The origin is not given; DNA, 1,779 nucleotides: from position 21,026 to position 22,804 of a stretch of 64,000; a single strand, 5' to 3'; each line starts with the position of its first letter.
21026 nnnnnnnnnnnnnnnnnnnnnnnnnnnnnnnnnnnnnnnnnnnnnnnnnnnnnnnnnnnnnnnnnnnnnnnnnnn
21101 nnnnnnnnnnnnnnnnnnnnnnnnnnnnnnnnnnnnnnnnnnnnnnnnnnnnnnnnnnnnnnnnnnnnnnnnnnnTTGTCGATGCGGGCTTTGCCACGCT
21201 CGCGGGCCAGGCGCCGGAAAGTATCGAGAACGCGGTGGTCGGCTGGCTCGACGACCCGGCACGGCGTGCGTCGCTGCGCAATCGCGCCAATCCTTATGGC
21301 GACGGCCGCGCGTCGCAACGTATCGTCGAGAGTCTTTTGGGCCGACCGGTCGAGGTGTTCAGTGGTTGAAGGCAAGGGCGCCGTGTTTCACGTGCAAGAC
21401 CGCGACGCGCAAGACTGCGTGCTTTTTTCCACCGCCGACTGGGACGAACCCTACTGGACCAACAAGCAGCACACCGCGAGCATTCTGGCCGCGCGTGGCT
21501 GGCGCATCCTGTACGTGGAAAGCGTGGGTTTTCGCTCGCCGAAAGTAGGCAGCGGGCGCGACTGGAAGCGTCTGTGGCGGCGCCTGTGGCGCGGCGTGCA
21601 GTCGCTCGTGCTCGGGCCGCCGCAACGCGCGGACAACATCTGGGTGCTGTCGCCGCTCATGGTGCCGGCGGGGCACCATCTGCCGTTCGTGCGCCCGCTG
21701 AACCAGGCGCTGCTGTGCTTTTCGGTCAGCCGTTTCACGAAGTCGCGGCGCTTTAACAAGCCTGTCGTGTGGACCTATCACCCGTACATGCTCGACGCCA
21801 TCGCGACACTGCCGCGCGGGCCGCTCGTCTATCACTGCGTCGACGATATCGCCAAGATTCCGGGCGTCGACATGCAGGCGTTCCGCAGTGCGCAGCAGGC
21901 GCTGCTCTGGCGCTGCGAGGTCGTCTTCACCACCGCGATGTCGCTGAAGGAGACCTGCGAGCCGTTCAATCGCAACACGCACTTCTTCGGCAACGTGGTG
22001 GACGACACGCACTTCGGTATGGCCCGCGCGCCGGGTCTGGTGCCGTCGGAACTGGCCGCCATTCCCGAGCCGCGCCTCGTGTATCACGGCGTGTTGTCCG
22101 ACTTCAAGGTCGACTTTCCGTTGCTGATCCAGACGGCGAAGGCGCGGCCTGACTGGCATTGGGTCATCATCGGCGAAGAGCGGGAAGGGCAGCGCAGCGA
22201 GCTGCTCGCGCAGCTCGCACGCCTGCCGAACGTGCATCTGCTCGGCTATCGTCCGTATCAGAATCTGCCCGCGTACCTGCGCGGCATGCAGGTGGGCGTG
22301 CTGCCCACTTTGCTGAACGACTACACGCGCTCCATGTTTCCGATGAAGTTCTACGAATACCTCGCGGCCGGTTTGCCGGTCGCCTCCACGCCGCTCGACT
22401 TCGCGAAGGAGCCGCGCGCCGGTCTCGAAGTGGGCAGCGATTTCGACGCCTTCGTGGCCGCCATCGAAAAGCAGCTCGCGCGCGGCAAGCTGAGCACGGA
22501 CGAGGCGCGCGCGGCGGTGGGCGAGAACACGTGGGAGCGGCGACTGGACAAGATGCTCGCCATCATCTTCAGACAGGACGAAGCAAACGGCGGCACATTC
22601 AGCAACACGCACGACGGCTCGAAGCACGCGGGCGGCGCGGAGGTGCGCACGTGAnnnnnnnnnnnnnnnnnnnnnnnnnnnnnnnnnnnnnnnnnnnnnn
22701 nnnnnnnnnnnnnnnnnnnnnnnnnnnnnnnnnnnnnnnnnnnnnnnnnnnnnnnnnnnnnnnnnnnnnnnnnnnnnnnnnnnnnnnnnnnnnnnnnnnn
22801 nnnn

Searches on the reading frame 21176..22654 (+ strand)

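Call 19: search_protein_families(library=pfam, proteins=[window:21176-22654:+], max_evalue=0.0001)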
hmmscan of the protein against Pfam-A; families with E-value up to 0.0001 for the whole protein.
window:21176-22654:+ (492 aa): 3 families
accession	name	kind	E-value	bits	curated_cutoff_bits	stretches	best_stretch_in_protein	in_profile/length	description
PF13692.12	Glyco_trans_1_4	-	5.1e-15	56.4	27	1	314-434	24-140/142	Glycosyl transferases group 1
PF00534.26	Glycos_transf_1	-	5.5e-10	39.5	26.4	1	317-412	33-129/172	Glycosyl transferases group 1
PF13524.12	Glyco_trans_1_2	-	6.2e-05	23.4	25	0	317-461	5-143/144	Glycosyl transferase-like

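Call 41: search_protein_families(library=ncbifam, proteins=[window:21176-22654:+], max_evalue=0.01)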
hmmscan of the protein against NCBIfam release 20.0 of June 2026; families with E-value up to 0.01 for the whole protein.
window:21176-22654:+ (492 aa): 2 families
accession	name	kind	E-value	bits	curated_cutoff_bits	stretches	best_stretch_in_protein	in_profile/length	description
NF047676.1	TeichurnBiosyTuaH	equivalog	5.5e-18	65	550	1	301-461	217-381/384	teichuronic acid biosynthesis protein TuaH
NF007640.0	PRK10307.1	subfamily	2.5e-06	26.7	276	1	303-459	234-393/411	WcaI family glycosyltransferase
